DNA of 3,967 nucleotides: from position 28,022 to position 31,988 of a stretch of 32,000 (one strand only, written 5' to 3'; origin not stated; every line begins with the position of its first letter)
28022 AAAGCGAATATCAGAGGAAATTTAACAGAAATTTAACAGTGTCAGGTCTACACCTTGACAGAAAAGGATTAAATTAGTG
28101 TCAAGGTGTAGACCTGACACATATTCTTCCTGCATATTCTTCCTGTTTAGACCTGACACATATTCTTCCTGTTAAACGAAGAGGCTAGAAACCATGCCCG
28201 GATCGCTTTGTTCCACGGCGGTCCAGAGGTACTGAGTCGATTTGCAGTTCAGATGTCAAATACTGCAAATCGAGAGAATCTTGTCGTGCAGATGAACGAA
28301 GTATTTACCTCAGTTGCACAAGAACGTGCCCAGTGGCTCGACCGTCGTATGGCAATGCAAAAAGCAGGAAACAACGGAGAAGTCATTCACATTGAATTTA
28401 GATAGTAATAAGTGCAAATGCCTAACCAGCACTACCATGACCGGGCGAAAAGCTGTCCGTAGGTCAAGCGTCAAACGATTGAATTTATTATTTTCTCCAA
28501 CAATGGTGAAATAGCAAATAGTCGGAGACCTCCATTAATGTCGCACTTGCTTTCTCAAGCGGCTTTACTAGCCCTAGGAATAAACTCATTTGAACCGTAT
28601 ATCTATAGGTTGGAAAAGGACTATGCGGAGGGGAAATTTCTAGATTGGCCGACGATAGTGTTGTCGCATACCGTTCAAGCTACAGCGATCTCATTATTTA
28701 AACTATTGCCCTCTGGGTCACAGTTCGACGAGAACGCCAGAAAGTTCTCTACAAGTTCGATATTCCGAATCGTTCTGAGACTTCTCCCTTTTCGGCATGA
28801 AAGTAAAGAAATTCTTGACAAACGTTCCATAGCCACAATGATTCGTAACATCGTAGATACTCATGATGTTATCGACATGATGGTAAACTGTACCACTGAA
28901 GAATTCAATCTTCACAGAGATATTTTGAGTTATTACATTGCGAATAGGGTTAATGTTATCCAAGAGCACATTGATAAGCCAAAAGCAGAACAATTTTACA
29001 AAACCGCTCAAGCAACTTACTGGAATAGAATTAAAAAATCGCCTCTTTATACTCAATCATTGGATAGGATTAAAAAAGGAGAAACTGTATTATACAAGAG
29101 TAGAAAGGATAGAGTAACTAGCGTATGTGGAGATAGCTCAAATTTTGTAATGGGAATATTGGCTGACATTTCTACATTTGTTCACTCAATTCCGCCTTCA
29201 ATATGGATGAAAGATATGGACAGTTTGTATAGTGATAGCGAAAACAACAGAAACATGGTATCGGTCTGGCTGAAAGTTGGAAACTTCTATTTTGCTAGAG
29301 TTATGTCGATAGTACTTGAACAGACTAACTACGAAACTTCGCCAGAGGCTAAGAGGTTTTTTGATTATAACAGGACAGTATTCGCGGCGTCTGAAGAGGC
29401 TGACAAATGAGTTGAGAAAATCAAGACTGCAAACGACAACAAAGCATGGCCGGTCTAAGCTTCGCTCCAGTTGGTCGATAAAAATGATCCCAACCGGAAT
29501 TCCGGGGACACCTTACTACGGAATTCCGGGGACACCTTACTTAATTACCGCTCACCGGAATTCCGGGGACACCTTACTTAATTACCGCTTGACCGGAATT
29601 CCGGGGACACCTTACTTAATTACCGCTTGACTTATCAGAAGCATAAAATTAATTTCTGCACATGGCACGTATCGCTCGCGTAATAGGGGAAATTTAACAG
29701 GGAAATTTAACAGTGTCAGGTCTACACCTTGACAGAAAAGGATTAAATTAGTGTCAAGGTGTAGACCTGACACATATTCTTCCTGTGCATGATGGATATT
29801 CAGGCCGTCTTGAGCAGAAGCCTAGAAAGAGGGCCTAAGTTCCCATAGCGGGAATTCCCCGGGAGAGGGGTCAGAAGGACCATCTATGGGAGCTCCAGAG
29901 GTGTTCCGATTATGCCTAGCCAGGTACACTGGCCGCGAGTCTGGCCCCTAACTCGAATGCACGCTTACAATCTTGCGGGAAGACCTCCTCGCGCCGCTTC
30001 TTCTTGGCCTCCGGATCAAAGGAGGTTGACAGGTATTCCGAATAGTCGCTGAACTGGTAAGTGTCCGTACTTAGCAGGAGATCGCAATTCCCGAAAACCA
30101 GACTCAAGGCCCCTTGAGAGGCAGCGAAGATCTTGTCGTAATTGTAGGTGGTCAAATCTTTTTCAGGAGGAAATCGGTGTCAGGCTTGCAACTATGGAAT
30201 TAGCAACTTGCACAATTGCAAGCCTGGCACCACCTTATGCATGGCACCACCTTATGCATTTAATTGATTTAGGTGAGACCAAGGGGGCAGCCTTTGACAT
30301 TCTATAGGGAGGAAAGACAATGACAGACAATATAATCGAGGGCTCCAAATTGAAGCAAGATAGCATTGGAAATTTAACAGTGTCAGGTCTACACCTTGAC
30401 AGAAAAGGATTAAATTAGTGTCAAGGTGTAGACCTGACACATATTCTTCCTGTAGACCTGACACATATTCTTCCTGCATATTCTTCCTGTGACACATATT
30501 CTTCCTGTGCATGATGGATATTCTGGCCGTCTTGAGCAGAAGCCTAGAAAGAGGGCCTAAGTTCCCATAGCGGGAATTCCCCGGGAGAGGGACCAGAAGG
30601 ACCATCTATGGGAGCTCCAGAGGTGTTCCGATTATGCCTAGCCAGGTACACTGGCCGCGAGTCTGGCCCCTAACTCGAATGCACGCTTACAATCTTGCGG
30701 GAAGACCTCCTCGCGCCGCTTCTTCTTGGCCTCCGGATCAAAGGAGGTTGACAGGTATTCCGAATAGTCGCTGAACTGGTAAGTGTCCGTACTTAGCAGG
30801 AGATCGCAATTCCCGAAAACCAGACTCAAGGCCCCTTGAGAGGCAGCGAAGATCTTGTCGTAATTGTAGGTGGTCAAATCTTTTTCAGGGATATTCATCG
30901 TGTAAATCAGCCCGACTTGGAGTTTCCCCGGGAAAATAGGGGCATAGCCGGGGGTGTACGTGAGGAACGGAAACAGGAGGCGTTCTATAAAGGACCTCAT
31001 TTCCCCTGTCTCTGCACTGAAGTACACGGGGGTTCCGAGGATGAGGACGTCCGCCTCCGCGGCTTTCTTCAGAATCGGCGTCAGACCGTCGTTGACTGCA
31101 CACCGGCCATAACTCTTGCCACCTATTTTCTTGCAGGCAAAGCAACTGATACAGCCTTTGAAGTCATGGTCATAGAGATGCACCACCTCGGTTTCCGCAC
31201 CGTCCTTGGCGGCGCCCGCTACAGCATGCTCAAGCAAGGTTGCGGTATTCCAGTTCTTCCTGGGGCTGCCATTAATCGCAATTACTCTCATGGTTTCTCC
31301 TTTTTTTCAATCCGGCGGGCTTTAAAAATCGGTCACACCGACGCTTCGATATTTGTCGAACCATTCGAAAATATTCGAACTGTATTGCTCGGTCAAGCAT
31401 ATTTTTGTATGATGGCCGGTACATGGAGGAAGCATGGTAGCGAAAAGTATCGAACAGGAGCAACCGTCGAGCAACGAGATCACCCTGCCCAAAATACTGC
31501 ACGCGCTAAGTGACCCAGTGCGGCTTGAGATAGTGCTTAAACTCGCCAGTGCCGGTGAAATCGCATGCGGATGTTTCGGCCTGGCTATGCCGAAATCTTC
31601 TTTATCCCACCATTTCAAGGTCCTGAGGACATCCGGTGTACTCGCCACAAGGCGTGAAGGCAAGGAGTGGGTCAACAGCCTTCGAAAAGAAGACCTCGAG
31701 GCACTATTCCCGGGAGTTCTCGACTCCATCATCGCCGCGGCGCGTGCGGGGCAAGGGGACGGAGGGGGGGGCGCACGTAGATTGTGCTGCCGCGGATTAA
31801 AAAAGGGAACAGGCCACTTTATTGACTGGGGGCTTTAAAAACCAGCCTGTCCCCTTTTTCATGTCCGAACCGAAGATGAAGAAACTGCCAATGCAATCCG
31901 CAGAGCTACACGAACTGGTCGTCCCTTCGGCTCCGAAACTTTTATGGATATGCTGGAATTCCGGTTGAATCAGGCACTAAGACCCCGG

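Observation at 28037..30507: Family of long perfect hairpin elements with variable-copy tandem duplications of the 3' stem foot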

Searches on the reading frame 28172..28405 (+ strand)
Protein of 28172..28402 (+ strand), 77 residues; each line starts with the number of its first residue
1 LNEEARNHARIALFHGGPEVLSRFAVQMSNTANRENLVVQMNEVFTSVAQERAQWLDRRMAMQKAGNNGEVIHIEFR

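Call 7: search_protein_families(library=pfam, proteins=[window:28208-28405:+], max_evalue=0.01)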
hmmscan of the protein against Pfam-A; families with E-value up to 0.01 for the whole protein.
window:28208-28405:+ (65 aa): 1 family
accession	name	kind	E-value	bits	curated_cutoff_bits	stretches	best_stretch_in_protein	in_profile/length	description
PF09762.14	CCDC93_CC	-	0.0036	16.8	30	1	10-52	348-390/429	CCDC93 coiled-coil domain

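Call 54: search_protein_families(library=pfam, proteins=[window:28172-28402:+], max_evalue=10)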
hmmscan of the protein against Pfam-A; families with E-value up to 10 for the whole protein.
window:28172-28402:+ (77 aa): 1 family
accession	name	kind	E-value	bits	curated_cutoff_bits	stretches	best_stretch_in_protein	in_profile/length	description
PF09762.14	CCDC93_CC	-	0.0055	16.2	30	1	22-64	348-390/429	CCDC93 coiled-coil domain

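Call 55: search_protein_families(library=padloc, proteins=[window:28172-28402:+], max_evalue=0.01)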
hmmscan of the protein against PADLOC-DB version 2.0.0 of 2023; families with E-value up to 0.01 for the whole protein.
window:28172-28402:+ (77 aa): 0 families

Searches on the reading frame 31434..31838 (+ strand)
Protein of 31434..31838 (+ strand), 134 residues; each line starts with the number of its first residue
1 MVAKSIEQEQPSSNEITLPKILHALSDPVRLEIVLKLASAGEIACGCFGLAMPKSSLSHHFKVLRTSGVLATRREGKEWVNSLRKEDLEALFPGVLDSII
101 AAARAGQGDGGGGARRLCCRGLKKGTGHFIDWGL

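Call 7: search_protein_families(library=pfam, proteins=[window:31434-31838:+], max_evalue=0.01)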
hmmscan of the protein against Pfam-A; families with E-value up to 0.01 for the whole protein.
window:31434-31838:+ (134 aa): 2 families
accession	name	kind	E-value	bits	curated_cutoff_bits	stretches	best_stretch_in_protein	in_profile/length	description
PF12840.13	HTH_20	-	9e-06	26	27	1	25-72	1-50/51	Helix-turn-helix domain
PF01022.26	HTH_5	-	2.4e-05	24.5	22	1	27-69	1-44/47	Bacterial regulatory protein, arsR family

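Call 9: find_encoding_contigs(protein=window:31434-31838:+, flank=10000, max_places=10)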
Protein window:31434-31838:+ (134 aa): 4 contigs read that carry it; 3 places shown.
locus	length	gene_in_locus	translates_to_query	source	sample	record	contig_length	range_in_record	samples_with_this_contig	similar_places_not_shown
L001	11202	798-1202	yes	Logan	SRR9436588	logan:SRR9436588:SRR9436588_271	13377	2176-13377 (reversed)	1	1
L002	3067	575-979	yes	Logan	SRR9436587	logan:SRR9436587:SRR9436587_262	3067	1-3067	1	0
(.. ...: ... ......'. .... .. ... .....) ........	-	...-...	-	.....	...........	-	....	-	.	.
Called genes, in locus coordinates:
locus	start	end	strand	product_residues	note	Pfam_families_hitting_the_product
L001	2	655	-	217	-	PF02525:Flavodoxin_2, PF03358:FMN_red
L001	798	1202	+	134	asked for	PF01022:HTH_5 (faint), PF12840:HTH_20 (weak)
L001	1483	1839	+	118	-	PF05973:Gp49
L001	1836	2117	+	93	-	-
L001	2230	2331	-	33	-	-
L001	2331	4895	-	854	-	PF11897:DUF3417, PF00343:Phosphorylase, PF28476:GlgP_C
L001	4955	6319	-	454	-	PF00072:Response_reg, PF00004:AAA (faint), PF00158:Sigma54_activat, PF14532:Sigma54_activ_2, PF07728:AAA_5 (weak), PF25601:AAA_lid_14, PF02954:HTH_8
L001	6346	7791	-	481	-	PF00672:HAMP, PF00512:HisKA, PF02518:HATPase_c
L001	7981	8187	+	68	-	-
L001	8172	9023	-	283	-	PF08668:HDOD, PF01966:HD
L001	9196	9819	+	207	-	PF00009:GTP_EFTU (faint), PF01926:MMR_HSR1, PF02421:FeoB_N (weak), PF03193:RsgA_GTPase (faint)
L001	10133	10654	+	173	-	PF02283:CobU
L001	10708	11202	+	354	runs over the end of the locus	PF02277:DBI_PRT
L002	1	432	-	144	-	?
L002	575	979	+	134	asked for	PF01022:HTH_5 (faint), PF12840:HTH_20 (weak)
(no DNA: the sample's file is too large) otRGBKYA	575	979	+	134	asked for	PF01022:HTH_5 (faint), PF12840:HTH_20 (weak)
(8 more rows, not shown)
